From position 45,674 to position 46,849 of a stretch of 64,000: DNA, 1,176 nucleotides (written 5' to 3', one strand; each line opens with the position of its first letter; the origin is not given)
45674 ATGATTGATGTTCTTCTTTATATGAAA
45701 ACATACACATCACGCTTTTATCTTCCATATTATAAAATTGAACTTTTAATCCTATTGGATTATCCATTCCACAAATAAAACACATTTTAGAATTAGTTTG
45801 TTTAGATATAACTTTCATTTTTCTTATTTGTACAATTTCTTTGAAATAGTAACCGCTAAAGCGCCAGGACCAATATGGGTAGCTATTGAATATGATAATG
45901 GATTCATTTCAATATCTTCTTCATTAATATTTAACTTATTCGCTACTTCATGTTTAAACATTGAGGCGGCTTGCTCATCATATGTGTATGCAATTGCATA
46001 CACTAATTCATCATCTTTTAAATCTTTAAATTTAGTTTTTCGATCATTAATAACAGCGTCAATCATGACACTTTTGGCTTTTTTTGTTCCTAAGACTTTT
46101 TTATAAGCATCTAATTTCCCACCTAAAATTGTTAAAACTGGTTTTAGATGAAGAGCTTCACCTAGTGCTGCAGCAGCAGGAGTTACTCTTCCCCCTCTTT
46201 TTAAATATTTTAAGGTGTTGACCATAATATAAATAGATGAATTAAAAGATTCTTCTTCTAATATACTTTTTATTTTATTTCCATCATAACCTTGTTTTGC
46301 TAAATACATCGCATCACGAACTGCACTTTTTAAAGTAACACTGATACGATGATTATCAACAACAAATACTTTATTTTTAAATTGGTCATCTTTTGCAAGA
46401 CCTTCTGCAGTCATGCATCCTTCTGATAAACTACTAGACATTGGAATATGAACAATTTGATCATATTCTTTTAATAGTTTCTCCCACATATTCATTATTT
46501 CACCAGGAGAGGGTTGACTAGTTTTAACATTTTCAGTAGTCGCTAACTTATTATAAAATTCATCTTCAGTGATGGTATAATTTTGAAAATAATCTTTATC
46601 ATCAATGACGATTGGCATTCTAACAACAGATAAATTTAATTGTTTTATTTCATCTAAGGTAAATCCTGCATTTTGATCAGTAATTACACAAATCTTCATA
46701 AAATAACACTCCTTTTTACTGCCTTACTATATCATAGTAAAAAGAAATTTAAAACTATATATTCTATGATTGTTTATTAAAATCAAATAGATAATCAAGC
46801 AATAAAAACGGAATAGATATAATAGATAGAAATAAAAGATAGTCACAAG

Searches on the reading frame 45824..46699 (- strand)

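Call 60: search_protein_families(library=pfam, proteins=[window:45824-46699:-], max_evalue=0.00001)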
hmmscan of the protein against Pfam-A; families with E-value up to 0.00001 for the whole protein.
window:45824-46699:- (291 aa): 1 family
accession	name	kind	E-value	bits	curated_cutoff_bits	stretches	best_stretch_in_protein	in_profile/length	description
PF02645.21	DegV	-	1e-59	202.6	27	1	2-287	1-279/280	Uncharacterised protein, DegV family COG1307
